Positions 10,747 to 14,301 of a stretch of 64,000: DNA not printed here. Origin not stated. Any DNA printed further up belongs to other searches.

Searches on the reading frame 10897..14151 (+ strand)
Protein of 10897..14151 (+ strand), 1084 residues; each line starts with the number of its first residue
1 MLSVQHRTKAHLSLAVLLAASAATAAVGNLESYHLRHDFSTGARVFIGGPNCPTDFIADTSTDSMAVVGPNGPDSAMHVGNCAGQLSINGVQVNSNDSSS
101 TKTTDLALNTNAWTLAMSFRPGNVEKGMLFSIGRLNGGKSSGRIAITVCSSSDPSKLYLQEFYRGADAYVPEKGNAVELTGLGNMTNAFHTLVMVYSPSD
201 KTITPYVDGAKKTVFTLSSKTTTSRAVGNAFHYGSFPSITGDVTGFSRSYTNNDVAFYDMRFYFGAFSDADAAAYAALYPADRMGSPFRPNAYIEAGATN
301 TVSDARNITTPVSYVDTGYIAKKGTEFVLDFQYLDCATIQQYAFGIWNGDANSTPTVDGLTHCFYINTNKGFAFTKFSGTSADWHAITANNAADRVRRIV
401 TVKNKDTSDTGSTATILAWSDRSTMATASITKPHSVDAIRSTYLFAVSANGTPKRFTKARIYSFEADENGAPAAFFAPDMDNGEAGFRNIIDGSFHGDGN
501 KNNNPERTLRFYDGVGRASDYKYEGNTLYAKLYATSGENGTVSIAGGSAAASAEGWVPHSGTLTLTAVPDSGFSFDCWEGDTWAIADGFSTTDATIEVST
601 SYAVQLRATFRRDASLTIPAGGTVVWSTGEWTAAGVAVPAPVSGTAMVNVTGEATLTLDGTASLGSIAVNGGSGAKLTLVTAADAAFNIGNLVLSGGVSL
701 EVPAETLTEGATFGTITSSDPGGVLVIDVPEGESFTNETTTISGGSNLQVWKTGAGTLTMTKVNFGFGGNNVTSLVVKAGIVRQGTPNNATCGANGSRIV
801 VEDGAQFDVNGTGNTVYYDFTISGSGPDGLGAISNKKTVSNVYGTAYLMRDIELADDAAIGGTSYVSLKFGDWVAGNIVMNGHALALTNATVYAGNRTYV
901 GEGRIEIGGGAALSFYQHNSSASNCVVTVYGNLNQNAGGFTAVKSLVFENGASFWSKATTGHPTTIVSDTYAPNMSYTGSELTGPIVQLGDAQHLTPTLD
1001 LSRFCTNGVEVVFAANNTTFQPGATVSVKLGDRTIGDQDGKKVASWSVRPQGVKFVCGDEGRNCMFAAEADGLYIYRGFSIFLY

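Call 86: search_protein_families(library=pfam, proteins=[window:10897-14151:+], max_evalue=0.001)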
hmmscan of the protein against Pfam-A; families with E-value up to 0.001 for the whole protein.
window:10897-14151:+ (1084 aa): 1 family
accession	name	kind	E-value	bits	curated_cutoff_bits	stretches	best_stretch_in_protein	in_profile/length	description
PF18998.6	Flg_new_2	-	1.8e-06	28.3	23.6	1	534-613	5-72/73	Divergent InlB B-repeat domain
